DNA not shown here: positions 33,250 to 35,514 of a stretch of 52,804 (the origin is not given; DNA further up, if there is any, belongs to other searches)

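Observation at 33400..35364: The N-terminal 650 aa of the giant ATPase are a decayed, catalytically dead P1B-type ATPase module fused to an intact pump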

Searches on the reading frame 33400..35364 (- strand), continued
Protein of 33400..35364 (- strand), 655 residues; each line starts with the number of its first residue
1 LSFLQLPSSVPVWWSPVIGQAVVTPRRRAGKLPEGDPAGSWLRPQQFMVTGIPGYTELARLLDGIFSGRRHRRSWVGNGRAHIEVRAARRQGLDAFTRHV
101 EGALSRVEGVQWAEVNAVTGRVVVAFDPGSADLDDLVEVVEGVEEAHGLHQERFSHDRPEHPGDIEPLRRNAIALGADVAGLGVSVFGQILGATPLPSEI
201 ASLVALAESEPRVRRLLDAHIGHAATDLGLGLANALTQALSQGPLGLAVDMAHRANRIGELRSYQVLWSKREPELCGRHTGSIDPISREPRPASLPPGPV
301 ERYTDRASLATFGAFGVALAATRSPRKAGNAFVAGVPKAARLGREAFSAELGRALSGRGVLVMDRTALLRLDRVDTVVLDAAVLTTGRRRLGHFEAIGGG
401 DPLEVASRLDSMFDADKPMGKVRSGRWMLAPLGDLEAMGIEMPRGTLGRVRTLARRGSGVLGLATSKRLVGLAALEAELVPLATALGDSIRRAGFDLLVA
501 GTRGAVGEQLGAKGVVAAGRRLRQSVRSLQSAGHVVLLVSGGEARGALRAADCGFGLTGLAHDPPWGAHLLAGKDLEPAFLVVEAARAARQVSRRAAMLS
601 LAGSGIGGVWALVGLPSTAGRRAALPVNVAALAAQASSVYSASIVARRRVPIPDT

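Call 30: fold_search(model_id=the predicted structure, library=pdb)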
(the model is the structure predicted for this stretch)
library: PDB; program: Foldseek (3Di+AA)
matches with E <= 10: 476; with E <= 0.001: 215
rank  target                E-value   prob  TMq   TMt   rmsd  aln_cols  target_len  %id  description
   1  7si6                  1.9e-15  1.00  0.36  0.29  16.6       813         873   13  Structure of ATP7B in state 1 (released 2022-03-16)
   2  7si3                  1.7e-14  1.00  0.36  0.29  16.6       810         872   13  Consensus structure of ATP7B (released 2022-03-16)
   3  7r0g_A                8.4e-14  1.00  0.36  0.36  12.8       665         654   14  STRUCTURAL BASIS OF ION UPTAKE IN COPPER-TRANSPORTING P1B-TYPE ATPASES (released 2022-09-14)
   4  7r0g_B                2.6e-13  1.00  0.34  0.34  14.5       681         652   13  STRUCTURAL BASIS OF ION UPTAKE IN COPPER-TRANSPORTING P1B-TYPE ATPASES (released 2022-09-14)
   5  3j09_A                3.8e-13  1.00  0.38  0.35  14.0       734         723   15  High resolution helical reconstruction of the bacterial p-type ATPase copper transporter CopA (released 2011-08-24)
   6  4bbj                  4.6e-13  1.00  0.42  0.41  12.1       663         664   16  Copper-transporting PIB-ATPase in complex with beryllium fluoride representing the E2P state (released 2013-12-11)
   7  7xuk                  3.0e-12  1.00  0.31  0.27  15.3       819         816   12  Structure of ATP7B C983S/C985S/D1027A mutant in presence of ATOX1 (released 2023-04-26)
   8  3rfu_A                8.8e-12  1.00  0.36  0.36  13.6       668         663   15  Crystal structure of a copper-transporting PIB-type ATPase (released 2011-06-29)
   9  7bgy_B                2.4e-11  1.00  0.30  0.30  14.2       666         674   14  Cryo-EM Structure of KdpFABC in E2Pi state with MgF4 (released 2021-01-27)
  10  7si7                  2.5e-11  1.00  0.32  0.29  11.3       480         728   14  Structure of ATP7B in state 2 (released 2022-03-16)
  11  7zrm_B                2.6e-11  1.00  0.35  0.35  13.1       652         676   14  Cryo-EM map of the unphosphorylated KdpFABC complex in the E1-P_ADP conformation, under turnover conditions (released 2022-11-16)
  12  4umw                  4.4e-11  1.00  0.40  0.43  10.8       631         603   16  CRYSTAL STRUCTURE OF A ZINC-TRANSPORTING PIB-TYPE ATPASE IN E2.PI STATE (released 2014-08-13)
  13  9zwn_B                5.1e-11  1.00  0.34  0.34  12.2       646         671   13  High-resolution cryo-EM structure of KdpFABC in the E2P state in lipid nanodisc (released 2026-04-01)
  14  5mrw_B                5.5e-11  1.00  0.31  0.30  14.3       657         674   13  Structure of the KdpFABC complex (released 2017-06-21)
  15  8q74                  5.8e-11  1.00  0.35  0.31  16.3       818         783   14  Copper-transporting ATPase HMA4 in E1 state with Cu (released 2024-06-26)
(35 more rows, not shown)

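Call 32: search_protein_representatives(alignment_id=A1)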
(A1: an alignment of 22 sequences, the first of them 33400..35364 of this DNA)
Query: 22 sequences, 627 profile positions. Proteins with E-value up to 0.001 (for the whole library): 3898; up to 1e-10: 1293; up to 1e-30: 617. The best 150 are listed.
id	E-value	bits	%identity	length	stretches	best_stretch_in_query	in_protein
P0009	9.9e-238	807.4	-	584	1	6-584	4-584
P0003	6.7e-237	804.7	-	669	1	5-619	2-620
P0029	1.5e-223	760.6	-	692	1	25-621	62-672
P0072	3.4e-218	742.9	-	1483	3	5-621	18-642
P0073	9.8e-210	715.0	-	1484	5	15-621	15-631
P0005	1.0e-208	711.6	-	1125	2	16-619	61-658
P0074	3.7e-206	703.1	-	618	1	22-612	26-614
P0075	1.2e-201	688.3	-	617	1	24-613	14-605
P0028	3.1e-196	670.4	-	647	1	9-618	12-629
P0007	3.3e-196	670.3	-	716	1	81-620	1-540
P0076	1.9e-185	634.7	-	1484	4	1-621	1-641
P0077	2.1e-185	634.6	-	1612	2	27-619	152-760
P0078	1.6e-183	628.4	-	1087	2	11-621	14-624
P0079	6.5e-183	626.4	-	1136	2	12-619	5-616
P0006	2.5e-182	624.4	-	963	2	47-619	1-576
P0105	2.4e-159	548.5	-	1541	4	21-619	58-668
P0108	1.1e-157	543.0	-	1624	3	14-622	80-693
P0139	4.0e-145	501.5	-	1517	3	23-619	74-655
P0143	7.3e-144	497.4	-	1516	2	14-619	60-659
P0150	3.2e-141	488.6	-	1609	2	13-619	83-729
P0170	1.9e-134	466.2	-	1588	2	16-619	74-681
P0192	1.1e-125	437.4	-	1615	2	26-619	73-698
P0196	3.8e-124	432.2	-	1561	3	10-618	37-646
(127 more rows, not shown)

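Call 37: find_related_loci(query=window:33400-35364:-, collection=genome_contigs, flank=6000)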
Query window:33400-35364:- (655 aa) in genome_contigs; peptide patterns used: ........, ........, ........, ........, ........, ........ (x = any residue, [..] = any of these).
110 stretches matched a pattern; 11 encode a relative of the query (tblastn E <= 1e-3); 11 distinct loci.
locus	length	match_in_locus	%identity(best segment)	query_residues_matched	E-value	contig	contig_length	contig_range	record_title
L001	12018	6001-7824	72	45-653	0e+0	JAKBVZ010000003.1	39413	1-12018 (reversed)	MAG: Actinomycetes bacterium isolate TL1-4.bin29 NODE_646_length_39413_cov_12.286489, whole genome shotgun sequence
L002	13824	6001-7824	72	45-653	0e+0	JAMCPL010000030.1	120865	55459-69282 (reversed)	MAG: Actinomycetota bacterium isolate FK_Sedi_A_Bin.79 NODE_173_length_120865_cov_53.3561, whole genome shotgun sequence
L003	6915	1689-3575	51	67-653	1e-167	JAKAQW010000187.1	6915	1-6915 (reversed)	MAG: Actinomycetes bacterium isolate YF2.bin99 NODE_12574_length_6915_cov_3.683265, whole genome shotgun sequence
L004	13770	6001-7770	56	62-655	3e-166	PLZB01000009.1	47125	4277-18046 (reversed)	MAG: Acidimicrobiaceae bacterium isolate palsa_743 73.20120700_P3D.200_contig_34145, whole genome shotgun sequence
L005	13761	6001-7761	49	61-652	2e-138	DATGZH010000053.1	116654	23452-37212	MAG TPA_asm: Acidimicrobiales bacterium isolate SMAG_U10658 k141_1178664, whole genome shotgun sequence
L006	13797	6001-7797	60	62-653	0e+0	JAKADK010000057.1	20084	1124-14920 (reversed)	MAG: Actinomycetes bacterium isolate WH5.bin15 NODE_1415_length_20084_cov_5.561557, whole genome shotgun sequence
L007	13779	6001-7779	41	70-648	1e-96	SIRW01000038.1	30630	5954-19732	MAG: Actinobacteria bacterium isolate ZMQR.bins.8 contig038, whole genome shotgun sequence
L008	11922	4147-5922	40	71-654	6e-100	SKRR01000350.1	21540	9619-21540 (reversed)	MAG: Microthrixaceae bacterium isolate CSSed162cmA_492 CSSed16-2cmA-4822, whole genome shotgun sequence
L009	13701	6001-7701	37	66-653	2e-73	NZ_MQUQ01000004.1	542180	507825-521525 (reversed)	Amycolatopsis coloradensis strain DSM 44225 contig_4, whole genome shotgun sequence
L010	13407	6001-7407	43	66-614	4e-60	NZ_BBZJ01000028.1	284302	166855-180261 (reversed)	Streptomyces sp. TP-A0356, whole genome shotgun sequence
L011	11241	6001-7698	36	66-653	1e-73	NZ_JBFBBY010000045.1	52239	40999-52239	Amycolatopsis sp. NPDC051071 NPDC051071_14_F2.ctg-0045, whole genome shotgun sequence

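Call 56: search_protein_families(library=pfam, proteins=[L010:5422-7575:+, L010:7965-8756:+, L010:9288-10436:+, L010:10644-12815:+, L010:4442-5716:+, L010:7626-8513:-, L010:8510-9472:-, L010:3515-4399:+], max_evalue=0.01)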
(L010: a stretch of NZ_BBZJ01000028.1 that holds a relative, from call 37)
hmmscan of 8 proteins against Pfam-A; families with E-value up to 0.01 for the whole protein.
L010:5422-7575:+ (717 aa): 0 families

L010:7965-8756:+ (263 aa): 0 families

L010:9288-10436:+ (382 aa): 1 family
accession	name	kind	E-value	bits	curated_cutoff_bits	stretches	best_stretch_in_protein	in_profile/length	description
PF01937.24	ARMT1-like_dom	-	8.6e-62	209.5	25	1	21-357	3-307/311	Damage-control phosphatase ARMT1-like domain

L010:10644-12815:+ (723 aa): 1 family
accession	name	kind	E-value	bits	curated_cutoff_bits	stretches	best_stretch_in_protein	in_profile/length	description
PF19086.5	Terpene_syn_C_2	-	8e-107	355.9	23.7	2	445-644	1-199/199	Terpene synthase family 2, C-terminal metal binding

L010:4442-5716:+ (424 aa): 0 families

L010:7626-8513:- (295 aa): 1 family
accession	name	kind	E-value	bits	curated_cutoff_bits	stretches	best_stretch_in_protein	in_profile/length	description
PF03067.21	LPMO_10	-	1.3e-54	186.1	23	1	27-204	1-183/183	Lytic polysaccharide mono-oxygenase, cellulose-degrading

L010:8510-9472:- (320 aa): 0 families

L010:3515-4399:+ (294 aa): 0 families

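Call 58: find_encoding_contigs(protein=P0056, flank=6000, max_places=3)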
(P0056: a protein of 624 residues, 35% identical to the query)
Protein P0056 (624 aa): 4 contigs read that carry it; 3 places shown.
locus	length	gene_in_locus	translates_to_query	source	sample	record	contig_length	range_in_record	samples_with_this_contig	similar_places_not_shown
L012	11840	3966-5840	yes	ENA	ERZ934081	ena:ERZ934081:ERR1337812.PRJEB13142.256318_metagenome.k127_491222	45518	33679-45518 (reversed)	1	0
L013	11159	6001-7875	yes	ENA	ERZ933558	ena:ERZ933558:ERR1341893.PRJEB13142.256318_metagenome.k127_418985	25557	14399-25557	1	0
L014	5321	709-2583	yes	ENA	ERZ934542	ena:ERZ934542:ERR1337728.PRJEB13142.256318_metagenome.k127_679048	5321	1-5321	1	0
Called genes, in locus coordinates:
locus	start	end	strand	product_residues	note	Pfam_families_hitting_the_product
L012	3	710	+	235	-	?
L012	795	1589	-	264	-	PF01261:AP_endonuc_2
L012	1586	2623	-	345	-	PF01408:GFO_IDH_MocA, PF22725:GFO_IDH_MocA_C3, PF02894:GFO_IDH_MocA_C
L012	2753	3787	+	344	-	PF00356:LacI, PF00532:Peripla_BP_1, PF13407:Peripla_BP_4 (weak), PF13377:Peripla_BP_3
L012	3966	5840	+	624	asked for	-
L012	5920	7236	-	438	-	PF00353:HemolysinCabind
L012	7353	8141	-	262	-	PF03009:GDPD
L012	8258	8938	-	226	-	PF00072:Response_reg, PF00486:Trans_reg_C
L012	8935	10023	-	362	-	PF00512:HisKA, PF02518:HATPase_c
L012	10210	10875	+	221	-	PF01895:PhoU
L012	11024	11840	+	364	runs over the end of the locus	PF12849:PBP_like_2, PF01547:SBP_bac_1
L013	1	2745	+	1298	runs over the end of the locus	PF00270:DEAD (faint), PF13401:AAA_22 (faint), PF00271:Helicase_C, PF21010:HA2_C, PF07717:OB_NTP_bind, PF11898:DUF3418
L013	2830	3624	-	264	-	PF01261:AP_endonuc_2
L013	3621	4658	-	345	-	PF01408:GFO_IDH_MocA, PF22725:GFO_IDH_MocA_C3, PF02894:GFO_IDH_MocA_C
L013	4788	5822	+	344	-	PF00356:LacI, PF00532:Peripla_BP_1, PF13407:Peripla_BP_4 (weak), PF13377:Peripla_BP_3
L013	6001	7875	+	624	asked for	-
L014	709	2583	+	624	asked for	-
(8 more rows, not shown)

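Call 59: find_encoding_contigs(protein=P0024, flank=6000, max_places=2)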
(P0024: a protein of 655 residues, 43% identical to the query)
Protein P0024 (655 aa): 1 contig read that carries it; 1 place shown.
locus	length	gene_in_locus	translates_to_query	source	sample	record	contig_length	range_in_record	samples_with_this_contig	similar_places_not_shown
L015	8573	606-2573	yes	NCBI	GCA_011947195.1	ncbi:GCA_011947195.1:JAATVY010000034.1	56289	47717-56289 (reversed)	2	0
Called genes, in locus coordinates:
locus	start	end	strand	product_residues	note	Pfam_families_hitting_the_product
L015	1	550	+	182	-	PF03632:Glyco_hydro_65m, PF03633:Glyco_hydro_65C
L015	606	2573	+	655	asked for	-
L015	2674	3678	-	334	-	PF07992:Pyr_redox_2, PF13434:Lys_Orn_oxgnase (weak), PF00070:Pyr_redox, PF04239:DUF421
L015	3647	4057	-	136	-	PF08282:Hydrolase_3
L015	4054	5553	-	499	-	PF00479:G6PD_N, PF02781:G6PD_C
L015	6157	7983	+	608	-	PF12708:Pect-lyase_RHGA_epim, PF13229:Beta_helix, PF05048:NosD (faint)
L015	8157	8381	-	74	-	-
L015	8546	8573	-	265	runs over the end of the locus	PF01243:PNPOx_N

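Call 60: find_encoding_contigs(protein=P0028, flank=6000, max_places=2)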
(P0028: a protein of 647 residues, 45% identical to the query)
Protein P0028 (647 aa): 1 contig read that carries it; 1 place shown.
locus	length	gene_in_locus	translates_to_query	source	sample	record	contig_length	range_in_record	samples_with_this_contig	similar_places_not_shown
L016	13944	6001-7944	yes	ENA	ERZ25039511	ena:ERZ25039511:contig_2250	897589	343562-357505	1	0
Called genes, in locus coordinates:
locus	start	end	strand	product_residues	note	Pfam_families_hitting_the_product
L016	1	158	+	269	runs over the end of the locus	PF22435:MRM3-like_sub_bind (faint), PF00588:SpoU_methylase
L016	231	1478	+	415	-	PF01636:APH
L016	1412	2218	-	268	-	PF11575:FhuF_C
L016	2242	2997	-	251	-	PF00491:Arginase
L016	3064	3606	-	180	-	-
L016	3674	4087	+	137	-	-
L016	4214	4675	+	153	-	PF16216:GxGYxYP_N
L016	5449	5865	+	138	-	PF14323:GxGYxYP_C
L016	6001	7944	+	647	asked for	-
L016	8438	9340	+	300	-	-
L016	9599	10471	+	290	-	PF00689:Cation_ATPase_C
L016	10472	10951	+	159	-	-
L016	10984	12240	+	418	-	-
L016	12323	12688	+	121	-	-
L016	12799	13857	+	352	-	PF01408:GFO_IDH_MocA, PF22725:GFO_IDH_MocA_C3 (weak)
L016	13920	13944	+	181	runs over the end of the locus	PF01261:AP_endonuc_2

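Call 75: list_cluster_members(proteins=[P0072, P0105, P0108, P0150, P0192, P0077, P0170, P0139, P0196, P0143])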
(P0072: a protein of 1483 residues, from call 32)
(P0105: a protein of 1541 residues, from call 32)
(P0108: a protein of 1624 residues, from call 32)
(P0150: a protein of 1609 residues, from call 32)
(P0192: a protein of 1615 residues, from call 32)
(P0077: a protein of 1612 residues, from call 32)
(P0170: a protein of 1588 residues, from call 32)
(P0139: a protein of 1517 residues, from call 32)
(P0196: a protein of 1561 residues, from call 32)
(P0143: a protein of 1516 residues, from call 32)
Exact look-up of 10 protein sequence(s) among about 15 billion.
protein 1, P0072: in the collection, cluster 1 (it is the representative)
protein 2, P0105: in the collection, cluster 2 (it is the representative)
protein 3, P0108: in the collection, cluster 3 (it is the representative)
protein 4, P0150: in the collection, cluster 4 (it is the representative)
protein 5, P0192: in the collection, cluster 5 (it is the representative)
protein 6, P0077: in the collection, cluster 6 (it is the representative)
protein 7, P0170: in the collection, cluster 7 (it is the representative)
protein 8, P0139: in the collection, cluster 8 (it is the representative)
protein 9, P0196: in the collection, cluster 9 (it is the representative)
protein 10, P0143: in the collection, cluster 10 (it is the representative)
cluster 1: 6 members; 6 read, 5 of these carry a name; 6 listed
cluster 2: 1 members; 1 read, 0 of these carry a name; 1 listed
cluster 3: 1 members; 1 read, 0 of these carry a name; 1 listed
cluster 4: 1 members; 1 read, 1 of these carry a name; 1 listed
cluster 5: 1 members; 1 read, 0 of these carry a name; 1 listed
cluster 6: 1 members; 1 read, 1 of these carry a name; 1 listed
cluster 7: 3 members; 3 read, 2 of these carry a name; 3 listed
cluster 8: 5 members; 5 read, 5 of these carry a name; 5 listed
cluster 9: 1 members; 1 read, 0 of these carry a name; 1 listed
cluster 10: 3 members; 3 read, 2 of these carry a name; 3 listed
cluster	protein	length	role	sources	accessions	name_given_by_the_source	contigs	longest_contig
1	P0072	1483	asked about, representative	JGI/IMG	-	cation-transporting ATPase I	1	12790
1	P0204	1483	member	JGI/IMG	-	cation-transporting ATPase I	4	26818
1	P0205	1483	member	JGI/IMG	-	cation-transporting ATPase I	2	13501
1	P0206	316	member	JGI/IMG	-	cation-transporting P-type ATPase I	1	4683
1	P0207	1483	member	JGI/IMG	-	cation-transporting ATPase I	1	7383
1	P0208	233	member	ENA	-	-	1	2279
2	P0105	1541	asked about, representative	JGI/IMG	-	-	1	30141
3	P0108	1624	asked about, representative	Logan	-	-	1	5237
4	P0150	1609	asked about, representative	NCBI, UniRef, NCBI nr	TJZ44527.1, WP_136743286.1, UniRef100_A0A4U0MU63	cation-translocating P-type ATPase [Streptomyces piniterrae] | Cation-translocating P-type ATPase n=1 Tax=Streptomyces piniterrae TaxID=2571125 ...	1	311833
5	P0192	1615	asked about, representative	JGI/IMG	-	-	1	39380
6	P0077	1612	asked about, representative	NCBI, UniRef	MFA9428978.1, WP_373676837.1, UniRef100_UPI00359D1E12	HAD-IC family P-type ATPase [Egicoccus sp. AB-alg2] | cation-translocating P-type ATPase n=1 Tax=Egicoccus sp. AB-alg2 TaxID=3242693 ...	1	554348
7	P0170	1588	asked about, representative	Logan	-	-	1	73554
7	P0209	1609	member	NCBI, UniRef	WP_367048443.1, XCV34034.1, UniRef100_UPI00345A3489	HAD-IC family P-type ATPase [Streptomyces sp. Je 1-332] | cation-translocating P-type ATPase n=1 Tax=Streptomyces sp. Je 1-332 TaxID=3231270 ...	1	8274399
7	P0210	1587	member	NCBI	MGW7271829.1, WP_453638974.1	cation-translocating P-type ATPase [Streptomyces sp. NPDC054864]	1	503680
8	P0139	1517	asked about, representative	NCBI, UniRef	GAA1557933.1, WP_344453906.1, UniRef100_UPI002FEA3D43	cation-translocating P-type ATPase [Actinomadura kijaniata] | cation-translocating P-type ATPase n=1 Tax=Actinomadura kijaniata TaxID=46161 ...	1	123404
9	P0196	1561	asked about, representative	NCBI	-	-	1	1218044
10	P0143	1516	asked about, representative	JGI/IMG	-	cation-transporting P-type ATPase I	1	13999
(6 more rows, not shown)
